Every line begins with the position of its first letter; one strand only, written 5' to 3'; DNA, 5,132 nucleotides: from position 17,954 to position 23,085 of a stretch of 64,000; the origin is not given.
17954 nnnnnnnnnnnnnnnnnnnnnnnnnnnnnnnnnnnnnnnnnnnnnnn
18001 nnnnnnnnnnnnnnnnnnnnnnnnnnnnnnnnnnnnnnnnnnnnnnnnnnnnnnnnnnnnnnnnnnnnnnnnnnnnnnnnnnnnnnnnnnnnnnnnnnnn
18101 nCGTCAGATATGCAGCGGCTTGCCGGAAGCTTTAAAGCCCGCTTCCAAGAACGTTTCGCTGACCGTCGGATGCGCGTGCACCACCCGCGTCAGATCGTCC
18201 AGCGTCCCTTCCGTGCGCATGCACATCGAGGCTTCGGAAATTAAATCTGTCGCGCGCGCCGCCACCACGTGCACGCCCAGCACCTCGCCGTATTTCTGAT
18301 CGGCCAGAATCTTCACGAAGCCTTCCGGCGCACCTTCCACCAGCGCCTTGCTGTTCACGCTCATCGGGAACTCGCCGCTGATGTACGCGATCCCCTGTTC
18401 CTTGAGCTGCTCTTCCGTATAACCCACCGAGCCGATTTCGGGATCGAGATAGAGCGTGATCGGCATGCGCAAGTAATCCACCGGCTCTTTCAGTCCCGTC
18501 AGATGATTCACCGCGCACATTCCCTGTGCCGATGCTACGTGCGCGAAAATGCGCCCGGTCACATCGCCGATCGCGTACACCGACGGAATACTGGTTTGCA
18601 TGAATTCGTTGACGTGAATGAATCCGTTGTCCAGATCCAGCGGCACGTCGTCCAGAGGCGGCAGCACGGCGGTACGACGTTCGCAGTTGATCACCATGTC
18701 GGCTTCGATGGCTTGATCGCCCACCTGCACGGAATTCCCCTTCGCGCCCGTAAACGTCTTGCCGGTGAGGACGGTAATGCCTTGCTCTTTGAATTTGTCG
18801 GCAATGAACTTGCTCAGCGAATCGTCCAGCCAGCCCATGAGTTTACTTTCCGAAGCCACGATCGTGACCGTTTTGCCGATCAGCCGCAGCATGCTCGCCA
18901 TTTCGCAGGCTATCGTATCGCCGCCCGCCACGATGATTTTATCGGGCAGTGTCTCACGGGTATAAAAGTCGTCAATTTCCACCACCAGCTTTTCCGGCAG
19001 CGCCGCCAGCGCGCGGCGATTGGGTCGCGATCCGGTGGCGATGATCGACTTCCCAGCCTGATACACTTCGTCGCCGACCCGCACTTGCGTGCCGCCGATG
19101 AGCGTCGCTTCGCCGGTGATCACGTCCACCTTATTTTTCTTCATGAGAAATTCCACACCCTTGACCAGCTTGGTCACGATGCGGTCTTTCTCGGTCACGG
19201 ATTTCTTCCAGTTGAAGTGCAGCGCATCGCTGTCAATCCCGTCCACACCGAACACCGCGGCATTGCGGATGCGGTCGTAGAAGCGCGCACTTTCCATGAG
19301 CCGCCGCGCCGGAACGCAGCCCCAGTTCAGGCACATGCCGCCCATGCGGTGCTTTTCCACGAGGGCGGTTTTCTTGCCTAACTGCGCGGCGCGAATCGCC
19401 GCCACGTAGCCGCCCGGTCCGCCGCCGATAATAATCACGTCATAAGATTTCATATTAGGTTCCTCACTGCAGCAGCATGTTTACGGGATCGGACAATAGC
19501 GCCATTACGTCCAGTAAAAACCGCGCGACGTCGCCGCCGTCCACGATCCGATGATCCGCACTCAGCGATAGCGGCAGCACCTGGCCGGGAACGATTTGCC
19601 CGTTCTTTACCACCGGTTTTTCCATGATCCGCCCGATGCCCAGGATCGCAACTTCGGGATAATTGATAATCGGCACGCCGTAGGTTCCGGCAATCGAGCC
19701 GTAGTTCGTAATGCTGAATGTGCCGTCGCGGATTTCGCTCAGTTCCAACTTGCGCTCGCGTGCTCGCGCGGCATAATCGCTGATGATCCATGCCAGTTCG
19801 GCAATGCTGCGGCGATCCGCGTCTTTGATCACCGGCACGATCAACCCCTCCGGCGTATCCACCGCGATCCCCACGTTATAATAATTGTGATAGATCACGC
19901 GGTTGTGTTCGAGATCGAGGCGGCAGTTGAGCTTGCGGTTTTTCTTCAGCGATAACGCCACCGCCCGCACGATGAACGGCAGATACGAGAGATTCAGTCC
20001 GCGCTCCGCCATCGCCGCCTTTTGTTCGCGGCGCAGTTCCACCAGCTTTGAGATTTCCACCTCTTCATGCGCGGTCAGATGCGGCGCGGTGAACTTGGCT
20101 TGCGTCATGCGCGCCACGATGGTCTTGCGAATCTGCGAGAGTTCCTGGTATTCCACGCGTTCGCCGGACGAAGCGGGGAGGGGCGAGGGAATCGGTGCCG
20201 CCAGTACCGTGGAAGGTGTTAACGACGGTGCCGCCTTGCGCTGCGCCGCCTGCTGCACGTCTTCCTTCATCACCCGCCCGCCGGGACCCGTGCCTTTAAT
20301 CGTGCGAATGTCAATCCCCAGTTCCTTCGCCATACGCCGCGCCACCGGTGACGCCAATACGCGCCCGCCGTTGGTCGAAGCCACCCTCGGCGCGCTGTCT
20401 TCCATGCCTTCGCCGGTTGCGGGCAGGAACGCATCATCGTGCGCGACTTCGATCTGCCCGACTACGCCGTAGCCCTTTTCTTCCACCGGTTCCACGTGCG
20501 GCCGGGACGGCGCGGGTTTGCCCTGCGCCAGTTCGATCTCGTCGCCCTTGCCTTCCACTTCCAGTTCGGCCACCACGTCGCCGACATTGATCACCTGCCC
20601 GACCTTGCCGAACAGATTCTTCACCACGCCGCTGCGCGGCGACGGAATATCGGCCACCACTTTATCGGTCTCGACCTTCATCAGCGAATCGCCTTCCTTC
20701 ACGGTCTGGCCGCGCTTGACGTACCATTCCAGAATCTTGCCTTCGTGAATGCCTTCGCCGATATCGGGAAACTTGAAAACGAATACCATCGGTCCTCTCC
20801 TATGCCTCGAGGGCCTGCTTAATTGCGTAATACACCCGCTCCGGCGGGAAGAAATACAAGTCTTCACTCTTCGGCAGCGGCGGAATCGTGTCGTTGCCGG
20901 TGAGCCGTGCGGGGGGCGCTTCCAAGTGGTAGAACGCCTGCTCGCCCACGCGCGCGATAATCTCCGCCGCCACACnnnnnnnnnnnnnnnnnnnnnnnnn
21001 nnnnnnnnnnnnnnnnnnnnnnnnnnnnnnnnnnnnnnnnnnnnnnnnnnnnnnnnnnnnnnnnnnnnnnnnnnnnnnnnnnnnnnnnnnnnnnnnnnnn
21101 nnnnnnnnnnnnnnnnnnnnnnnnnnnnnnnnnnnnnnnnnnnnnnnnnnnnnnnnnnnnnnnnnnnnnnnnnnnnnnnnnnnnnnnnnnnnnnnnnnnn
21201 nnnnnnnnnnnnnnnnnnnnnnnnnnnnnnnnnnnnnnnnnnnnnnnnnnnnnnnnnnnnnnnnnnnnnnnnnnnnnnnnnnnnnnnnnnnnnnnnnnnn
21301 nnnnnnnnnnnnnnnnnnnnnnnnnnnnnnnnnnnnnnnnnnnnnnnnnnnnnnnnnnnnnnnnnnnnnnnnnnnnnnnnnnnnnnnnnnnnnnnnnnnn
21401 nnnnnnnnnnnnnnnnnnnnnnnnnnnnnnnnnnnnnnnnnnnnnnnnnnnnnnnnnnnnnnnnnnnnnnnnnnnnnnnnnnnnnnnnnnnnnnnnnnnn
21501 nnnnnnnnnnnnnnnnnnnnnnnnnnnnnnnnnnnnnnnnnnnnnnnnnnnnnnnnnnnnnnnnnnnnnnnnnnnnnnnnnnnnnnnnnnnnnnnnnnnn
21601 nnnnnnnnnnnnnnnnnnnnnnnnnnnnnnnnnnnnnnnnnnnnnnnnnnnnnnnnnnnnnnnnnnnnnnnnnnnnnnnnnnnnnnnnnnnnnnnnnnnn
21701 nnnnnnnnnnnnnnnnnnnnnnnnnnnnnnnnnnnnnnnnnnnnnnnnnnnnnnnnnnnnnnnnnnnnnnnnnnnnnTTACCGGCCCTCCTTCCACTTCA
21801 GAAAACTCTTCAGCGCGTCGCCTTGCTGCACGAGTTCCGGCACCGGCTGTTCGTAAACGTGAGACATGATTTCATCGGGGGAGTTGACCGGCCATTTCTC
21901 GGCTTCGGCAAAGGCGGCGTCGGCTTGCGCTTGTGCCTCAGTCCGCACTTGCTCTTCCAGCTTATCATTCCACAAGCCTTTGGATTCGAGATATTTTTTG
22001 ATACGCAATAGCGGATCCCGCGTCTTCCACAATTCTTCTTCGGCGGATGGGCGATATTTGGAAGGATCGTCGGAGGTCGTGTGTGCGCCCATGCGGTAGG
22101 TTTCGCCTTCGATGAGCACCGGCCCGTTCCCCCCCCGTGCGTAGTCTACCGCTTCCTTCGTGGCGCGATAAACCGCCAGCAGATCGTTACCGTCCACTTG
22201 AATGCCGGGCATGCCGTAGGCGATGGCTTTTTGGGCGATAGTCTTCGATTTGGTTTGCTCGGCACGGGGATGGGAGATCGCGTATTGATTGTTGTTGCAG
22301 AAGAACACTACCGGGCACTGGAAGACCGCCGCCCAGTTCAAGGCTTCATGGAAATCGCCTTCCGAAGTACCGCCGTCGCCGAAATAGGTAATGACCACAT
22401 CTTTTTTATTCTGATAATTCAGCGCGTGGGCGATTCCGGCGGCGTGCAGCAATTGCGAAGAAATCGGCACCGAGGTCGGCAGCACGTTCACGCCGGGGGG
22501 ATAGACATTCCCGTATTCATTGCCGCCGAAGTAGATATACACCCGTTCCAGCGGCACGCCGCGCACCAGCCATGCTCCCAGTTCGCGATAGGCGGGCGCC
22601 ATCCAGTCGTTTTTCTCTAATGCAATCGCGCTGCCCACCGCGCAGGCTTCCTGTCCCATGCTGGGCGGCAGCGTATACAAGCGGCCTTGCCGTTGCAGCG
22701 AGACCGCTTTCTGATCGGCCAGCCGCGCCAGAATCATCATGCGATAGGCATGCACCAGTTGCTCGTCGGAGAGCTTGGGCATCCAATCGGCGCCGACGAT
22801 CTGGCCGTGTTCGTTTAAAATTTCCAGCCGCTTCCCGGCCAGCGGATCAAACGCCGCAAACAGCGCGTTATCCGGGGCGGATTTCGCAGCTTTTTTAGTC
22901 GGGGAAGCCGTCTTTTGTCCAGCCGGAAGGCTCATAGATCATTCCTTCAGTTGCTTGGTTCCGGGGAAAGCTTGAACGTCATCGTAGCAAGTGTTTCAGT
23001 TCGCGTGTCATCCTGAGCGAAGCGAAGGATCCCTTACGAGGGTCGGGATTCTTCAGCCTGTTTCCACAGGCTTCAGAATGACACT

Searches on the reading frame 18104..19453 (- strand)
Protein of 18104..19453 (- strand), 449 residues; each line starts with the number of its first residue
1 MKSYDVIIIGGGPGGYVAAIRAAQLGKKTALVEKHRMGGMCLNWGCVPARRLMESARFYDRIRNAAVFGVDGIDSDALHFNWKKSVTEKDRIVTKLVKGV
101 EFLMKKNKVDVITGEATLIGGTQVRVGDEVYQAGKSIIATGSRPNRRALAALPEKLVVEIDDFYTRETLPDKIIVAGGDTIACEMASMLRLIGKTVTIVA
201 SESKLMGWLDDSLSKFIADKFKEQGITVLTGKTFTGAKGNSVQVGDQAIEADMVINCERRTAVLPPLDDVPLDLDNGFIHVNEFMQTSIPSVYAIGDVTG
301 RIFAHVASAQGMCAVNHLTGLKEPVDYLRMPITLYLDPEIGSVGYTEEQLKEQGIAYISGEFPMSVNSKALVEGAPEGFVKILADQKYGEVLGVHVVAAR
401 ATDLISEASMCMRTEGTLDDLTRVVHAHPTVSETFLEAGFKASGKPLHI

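Call 62: search_protein_families(library=pfam, proteins=[window:18104-19453:-], max_evalue=0.0001)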
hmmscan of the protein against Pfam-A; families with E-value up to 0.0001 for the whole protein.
window:18104-19453:- (449 aa): 10 families
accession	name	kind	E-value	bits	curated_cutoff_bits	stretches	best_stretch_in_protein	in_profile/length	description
PF07992.20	Pyr_redox_2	-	1.6e-57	195.6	26.1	1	4-311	1-291/291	Pyridine nucleotide-disulphide oxidoreductase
PF02852.28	Pyr_redox_dim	-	3.1e-33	114.7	25.3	1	330-438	1-109/110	Pyridine nucleotide-disulphide oxidoreductase, dimerisation domain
PF00070.33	Pyr_redox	-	1.2e-20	74.2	22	1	172-242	1-71/82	Pyridine nucleotide-disulphide oxidoreductase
PF13738.12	Pyr_redox_3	-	4.7e-11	42.9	30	1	7-240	1-241/305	Pyridine nucleotide-disulphide oxidoreductase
PF12831.13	FAD_oxidored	-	8.6e-11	42.2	27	1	5-53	1-50/416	FAD dependent oxidoreductase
PF01134.28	GIDA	-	3.5e-10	39.9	22.1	1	5-142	1-150/391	Glucose inhibited division protein A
PF00890.30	FAD_binding_2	-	9.6e-08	32.1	20.4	1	5-37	1-33/414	FAD binding domain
PF01266.30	DAO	-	1.9e-06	28.1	27.9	0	5-38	1-35/353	FAD dependent oxidoreductase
PF03486.20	HI0933_like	-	2.5e-05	24.3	50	1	5-37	2-34/244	HI0933-like protein Rossmann domain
PF13450.12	NAD_binding_8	-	6.7e-05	23.5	21.9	0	8-42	1-36/68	NAD(P)-binding Rossmann-like domain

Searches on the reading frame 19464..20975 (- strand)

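Call 62: search_protein_families(library=pfam, proteins=[window:19464-20975:-], max_evalue=0.0001)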
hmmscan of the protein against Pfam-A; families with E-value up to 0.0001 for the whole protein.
window:19464-20975:- (503 aa): 4 families
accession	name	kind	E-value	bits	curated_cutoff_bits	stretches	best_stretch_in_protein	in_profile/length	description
PF00198.28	2-oxoacid_dh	-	5.1e-81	272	23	1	275-502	5-232/232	2-oxoacid dehydrogenases acyltransferase (catalytic domain)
PF00364.28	Biotin_lipoyl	-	4.1e-23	81.4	22.1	1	67-138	3-73/73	Biotin-requiring enzyme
PF02817.22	E3_binding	-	4.8e-19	68.7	23.7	1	206-241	1-36/36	e3 binding domain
PF13533.13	Biotin_lipoyl_2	-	1.8e-08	34.5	29.8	1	79-100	9-30/32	Biotin-lipoyl like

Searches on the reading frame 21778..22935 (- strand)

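Call 62: search_protein_families(library=pfam, proteins=[window:21778-22935:-], max_evalue=0.0001)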
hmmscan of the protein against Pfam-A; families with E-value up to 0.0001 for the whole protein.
window:21778-22935:- (385 aa): 2 families
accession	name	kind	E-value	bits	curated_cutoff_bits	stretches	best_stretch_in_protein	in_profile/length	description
PF00676.26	E1_dh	-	2.1e-95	319.6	22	1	64-352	1-298/300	Dehydrogenase E1 component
PF13292.11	DXP_synthase_N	-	1.1e-05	25.2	21.2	1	159-222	114-177/274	1-deoxy-D-xylulose-5-phosphate synthase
